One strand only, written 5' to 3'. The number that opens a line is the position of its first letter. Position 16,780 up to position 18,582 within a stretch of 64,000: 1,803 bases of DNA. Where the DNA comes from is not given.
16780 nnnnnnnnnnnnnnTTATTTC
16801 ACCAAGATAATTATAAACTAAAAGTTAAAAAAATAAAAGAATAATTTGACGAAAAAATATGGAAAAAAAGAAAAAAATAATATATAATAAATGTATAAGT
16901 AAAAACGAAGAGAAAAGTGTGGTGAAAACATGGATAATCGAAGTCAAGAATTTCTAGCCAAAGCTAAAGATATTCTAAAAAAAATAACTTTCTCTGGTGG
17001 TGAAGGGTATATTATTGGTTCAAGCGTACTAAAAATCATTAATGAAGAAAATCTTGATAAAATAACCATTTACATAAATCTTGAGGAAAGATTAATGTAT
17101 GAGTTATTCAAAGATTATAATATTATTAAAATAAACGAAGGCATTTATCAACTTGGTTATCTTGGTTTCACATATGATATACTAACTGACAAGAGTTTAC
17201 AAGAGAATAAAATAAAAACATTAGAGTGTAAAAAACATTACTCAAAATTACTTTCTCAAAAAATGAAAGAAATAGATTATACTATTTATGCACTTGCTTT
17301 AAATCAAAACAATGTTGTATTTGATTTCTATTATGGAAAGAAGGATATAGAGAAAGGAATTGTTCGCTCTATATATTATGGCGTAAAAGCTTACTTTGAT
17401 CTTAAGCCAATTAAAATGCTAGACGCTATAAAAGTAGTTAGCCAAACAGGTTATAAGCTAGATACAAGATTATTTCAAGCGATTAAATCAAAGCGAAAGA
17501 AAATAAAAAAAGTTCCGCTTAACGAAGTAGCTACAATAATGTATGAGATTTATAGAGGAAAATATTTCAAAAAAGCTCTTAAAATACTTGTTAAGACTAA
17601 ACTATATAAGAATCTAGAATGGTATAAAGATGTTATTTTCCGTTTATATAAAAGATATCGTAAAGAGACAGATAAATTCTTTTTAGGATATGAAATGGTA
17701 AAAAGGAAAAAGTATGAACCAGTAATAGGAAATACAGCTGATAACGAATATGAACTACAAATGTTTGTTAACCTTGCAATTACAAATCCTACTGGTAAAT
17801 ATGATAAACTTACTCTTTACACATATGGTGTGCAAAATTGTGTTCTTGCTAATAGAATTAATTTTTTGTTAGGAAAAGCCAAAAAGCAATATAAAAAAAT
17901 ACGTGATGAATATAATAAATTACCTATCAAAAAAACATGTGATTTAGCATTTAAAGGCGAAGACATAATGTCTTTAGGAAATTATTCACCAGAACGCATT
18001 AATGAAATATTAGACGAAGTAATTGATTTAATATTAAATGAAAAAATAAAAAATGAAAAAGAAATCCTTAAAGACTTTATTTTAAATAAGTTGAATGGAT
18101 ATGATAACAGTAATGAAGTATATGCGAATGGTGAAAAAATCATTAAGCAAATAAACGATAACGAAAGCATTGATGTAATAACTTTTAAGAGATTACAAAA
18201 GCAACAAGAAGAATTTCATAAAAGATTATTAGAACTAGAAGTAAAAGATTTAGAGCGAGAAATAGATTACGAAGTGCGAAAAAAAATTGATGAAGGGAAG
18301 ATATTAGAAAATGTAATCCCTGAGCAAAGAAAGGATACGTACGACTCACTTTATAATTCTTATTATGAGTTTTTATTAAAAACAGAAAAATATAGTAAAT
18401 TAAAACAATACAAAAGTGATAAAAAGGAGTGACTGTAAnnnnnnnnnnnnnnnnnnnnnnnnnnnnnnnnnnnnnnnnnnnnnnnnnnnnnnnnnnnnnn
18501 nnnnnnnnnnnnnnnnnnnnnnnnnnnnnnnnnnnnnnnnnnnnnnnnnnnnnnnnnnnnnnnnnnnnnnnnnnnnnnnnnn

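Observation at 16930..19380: Catalytically degenerate CCA-nucleotidyltransferase-like protein coupled to YhaM 3'-5' exoribonuclease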

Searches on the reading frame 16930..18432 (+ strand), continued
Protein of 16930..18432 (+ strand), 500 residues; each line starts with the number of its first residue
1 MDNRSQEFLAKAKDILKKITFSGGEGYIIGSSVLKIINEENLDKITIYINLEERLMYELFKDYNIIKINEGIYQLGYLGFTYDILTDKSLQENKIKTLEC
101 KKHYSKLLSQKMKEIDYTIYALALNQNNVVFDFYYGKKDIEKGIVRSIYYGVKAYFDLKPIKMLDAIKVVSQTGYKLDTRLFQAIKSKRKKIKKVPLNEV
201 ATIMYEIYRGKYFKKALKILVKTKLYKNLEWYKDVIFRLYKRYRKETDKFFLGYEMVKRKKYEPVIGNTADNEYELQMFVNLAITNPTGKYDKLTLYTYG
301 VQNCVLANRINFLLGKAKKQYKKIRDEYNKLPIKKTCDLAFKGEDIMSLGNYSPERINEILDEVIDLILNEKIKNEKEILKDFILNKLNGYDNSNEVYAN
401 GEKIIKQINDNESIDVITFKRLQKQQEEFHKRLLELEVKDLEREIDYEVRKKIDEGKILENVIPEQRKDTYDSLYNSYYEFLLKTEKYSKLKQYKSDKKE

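Call 71: find_encoding_contigs(protein=P0018, flank=10000, max_places=1)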
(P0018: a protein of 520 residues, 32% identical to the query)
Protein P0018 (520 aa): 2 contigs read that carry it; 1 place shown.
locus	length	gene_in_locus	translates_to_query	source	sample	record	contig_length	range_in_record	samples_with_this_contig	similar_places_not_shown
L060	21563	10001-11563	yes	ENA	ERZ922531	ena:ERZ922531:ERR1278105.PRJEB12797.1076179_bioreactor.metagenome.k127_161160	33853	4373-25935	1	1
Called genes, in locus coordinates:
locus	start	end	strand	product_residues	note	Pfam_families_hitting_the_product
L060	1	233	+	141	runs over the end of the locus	PF02502:LacAB_rpiB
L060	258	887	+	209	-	PF14681:UPRTase, PF00156:Pribosyltran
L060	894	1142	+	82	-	PF09527:ATPase_gene1 (weak)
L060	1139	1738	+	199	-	PF03899:ATP-synt_I (weak)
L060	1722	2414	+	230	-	PF00119:ATP-synt_A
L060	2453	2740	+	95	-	PF00137:ATP-synt_C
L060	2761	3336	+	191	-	PF28068:Scy (weak), PF00430:ATP-synt_B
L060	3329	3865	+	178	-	PF00213:OSCP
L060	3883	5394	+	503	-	PF02874:ATP-synt_ab_N, PF00006:ATP-synt_ab, PF00306:ATP-synt_ab_C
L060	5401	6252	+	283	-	PF00231:ATP-synt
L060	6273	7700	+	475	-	PF02874:ATP-synt_ab_N, PF00006:ATP-synt_ab, PF22919:ATP-synt_VA_C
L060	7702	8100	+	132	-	PF02823:ATP-synt_DE_N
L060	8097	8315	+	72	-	PF06612:DUF1146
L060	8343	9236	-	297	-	PF00005:ABC_tran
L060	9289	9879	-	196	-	PF01205:Impact_N, PF09186:DUF1949 (weak)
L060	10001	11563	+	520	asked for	PF01743:PolyA_pol (weak), PF13735:tRNA_NucTran2_2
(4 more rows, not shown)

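Call 72: find_encoding_contigs(protein=P0014, flank=10000, max_places=1)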
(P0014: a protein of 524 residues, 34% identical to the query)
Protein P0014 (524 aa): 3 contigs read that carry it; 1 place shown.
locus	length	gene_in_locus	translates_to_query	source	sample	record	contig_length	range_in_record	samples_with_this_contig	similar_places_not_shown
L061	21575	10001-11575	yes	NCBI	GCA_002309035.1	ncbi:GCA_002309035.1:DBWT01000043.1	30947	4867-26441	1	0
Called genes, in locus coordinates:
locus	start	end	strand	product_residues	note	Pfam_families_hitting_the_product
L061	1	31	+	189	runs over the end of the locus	PF00430:ATP-synt_B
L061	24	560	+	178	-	PF00213:OSCP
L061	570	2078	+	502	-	PF02874:ATP-synt_ab_N, PF00006:ATP-synt_ab, PF00306:ATP-synt_ab_C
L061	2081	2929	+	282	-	PF00231:ATP-synt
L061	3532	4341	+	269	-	-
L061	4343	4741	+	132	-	PF02823:ATP-synt_DE_N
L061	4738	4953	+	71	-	-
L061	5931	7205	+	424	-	PF13173:AAA_14, PF13635:DUF4143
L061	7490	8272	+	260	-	PF14808:TMEM164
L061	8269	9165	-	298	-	PF00005:ABC_tran (weak)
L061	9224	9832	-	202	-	PF01205:Impact_N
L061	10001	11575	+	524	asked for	PF01743:PolyA_pol (weak), PF13735:tRNA_NucTran2_2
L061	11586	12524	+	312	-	PF01336:tRNA_anti-codon (weak), PF01966:HD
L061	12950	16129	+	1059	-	-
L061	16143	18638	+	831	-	-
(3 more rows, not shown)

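Call 73: find_encoding_contigs(protein=P0009, flank=10000, max_places=1)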
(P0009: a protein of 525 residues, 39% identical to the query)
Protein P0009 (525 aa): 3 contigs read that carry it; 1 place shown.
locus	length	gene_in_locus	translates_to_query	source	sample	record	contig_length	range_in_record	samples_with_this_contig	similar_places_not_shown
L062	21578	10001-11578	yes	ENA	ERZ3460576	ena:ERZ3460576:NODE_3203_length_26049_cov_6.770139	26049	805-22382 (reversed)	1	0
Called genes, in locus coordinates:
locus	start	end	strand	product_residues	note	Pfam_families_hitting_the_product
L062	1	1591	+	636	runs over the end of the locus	PF02824:TGS, PF07973:tRNA_SAD, PF00587:tRNA-synt_2b, PF03129:HGTP_anticodon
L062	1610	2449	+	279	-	PF02517:Rce1-like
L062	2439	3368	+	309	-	PF07719:TPR_2 (faint), PF13174:TPR_6 (faint), PF13176:TPR_7 (faint), PF13181:TPR_8 (faint), PF13414:TPR_11 (faint), PF13424:TPR_12 (faint), PF13428:TPR_14 (faint), PF00515:TPR_1 (weak), +3 more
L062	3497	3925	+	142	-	-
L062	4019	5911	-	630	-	PF03717:PBP_dimer, PF00905:Transpeptidase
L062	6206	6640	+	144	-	PF02502:LacAB_rpiB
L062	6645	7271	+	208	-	PF14681:UPRTase, PF00156:Pribosyltran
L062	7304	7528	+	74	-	PF06612:DUF1146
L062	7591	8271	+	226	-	PF01551:Peptidase_M23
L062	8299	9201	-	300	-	PF00005:ABC_tran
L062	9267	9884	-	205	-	PF01205:Impact_N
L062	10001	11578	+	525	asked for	PF01743:PolyA_pol (weak), PF13735:tRNA_NucTran2_2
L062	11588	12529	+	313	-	PF01966:HD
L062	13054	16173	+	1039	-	-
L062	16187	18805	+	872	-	-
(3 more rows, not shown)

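Call 74: find_encoding_contigs(protein=P0019, flank=10000, max_places=1)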
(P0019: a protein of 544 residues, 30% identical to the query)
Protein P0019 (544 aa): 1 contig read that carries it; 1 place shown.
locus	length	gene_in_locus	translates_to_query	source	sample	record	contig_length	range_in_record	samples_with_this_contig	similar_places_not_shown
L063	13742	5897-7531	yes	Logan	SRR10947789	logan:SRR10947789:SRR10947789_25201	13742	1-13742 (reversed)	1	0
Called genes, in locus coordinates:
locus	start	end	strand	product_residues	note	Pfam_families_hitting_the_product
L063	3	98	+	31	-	?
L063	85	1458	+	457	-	PF04932:Wzy_C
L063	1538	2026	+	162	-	PF01923:Cob_adeno_trans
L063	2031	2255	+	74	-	PF06612:DUF1146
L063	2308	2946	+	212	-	PF01551:Peptidase_M23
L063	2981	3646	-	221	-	-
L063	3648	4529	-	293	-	PF00005:ABC_tran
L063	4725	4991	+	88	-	PF12116:SpoIIID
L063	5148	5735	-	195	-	PF01205:Impact_N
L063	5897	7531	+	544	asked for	PF01743:PolyA_pol, PF13735:tRNA_NucTran2_2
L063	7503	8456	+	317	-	PF01336:tRNA_anti-codon (weak), PF01966:HD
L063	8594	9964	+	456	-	PF01595:CNNM, PF00571:CBS, PF03471:CorC_HlyC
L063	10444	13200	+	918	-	-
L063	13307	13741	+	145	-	?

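Call 89: search_protein_families(library=padloc, proteins=[window:16930-18432:+], max_evalue=0.01)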
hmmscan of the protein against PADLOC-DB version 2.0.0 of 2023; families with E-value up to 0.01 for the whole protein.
window:16930-18432:+ (500 aa): 0 families

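Call 90: search_protein_families(library=pfam, alignment_id=A2, max_evalue=0.001)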
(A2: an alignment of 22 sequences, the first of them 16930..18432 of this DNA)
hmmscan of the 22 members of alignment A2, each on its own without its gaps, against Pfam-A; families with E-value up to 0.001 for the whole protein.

A. member 1, window:16930-18432:+ (500 aa): 2 families
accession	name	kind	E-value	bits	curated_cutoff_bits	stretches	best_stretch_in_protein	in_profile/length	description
PF13735.12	tRNA_NucTran2_2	-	8.2e-14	52.3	27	1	288-384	53-149/149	tRNA nucleotidyltransferase domain 2 putative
PF01743.26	PolyA_pol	-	3.6e-05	24.6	23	1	75-146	54-126/126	Poly A polymerase head domain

B. families by the number of members that match (of 22 scanned): 3 families
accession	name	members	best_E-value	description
PF13735.12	tRNA_NucTran2_2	21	1.3e-15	tRNA nucleotidyltransferase domain 2 putative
PF01743.26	PolyA_pol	19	4.3e-22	Poly A polymerase head domain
PF12627.12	PolyA_pol_RNAbd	11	1.1e-08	Probable RNA and SrmB- binding site of polymerase A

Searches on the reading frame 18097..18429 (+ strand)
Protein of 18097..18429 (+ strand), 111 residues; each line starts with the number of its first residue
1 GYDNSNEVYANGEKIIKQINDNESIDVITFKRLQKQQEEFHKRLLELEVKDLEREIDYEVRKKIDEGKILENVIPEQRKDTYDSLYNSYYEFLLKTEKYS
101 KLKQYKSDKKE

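Call 52: search_solved_structures(query=window:18097-18429:+, max_evalue=10)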
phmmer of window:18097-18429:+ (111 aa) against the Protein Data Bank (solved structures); distinct sequences matched with E-value up to 10: 14.
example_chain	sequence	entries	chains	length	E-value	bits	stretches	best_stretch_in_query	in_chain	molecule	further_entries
1s6i_A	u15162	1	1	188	0.011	19.5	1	12-89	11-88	Calcium-dependent protein kinase SK5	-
1s6j_A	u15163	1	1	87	0.15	15.9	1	11-70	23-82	Calcium-dependent protein kinase SK5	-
2h1e_A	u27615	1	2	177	0.37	14.6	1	53-95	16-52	Chromo domain protein 1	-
2dy7_A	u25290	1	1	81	0.94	13.4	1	54-96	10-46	Chromo domain protein 1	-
4nkj_A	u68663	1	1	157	1.1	13.1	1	13-55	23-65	Hemagglutinin HA2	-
8udg_A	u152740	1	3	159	1.2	13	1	13-55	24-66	Hemagglutinin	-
3bt6_B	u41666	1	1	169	1.4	12.8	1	13-55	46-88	Influenza B hemagglutinin (HA)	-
2rft_B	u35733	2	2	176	1.5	12.7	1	13-55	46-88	Influenza B hemagglutinin (HA)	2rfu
4fqk_B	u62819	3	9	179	1.6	12.7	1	13-55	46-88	Hemagglutinin HA2 | Hemagglutinin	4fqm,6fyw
4m40_B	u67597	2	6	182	1.6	12.6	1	13-55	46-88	Hemagglutinin HA2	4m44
9x5w_B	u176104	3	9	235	2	12.3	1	13-55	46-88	Hemagglutinin HA2 chain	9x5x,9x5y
9x60_P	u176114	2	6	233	2.2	12.2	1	13-55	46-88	Hemagglutinin HA2 chain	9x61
6cnv_B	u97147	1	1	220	2.2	12.2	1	13-55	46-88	Envelope glycoprotein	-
9x5z_K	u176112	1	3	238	2.4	12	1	13-55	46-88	Hemagglutinin HA2 chain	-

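Call 65: search_protein_representatives(alignment_id=A3)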
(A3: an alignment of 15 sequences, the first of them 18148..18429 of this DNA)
Query: 15 sequences, 88 profile positions. Proteins with E-value up to 0.001 (for the whole library): 46; up to 1e-10: 23; up to 1e-30: 0. The best 46 are listed.
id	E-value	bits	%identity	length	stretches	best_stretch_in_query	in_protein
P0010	2.5e-23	98.5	-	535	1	3-85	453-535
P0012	1.4e-22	96.1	-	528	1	5-87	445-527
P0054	1.9e-20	89.3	-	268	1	4-81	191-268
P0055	5.7e-20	87.7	-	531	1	3-85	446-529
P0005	1.5e-19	86.4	-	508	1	3-86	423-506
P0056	7.0e-19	84.2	-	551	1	6-84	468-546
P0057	1.4e-18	83.3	-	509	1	4-81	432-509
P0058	1.3e-17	80.2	-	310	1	5-82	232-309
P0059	1.4e-17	80.1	-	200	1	3-83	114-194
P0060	3.4e-17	78.9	-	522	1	6-82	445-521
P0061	7.3e-15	71.4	-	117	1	17-83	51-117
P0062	1.2e-14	70.7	-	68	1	23-84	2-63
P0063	2.1e-14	69.9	-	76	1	16-85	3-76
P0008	2.2e-14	69.9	-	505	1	3-88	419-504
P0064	1.0e-13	67.7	-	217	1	7-85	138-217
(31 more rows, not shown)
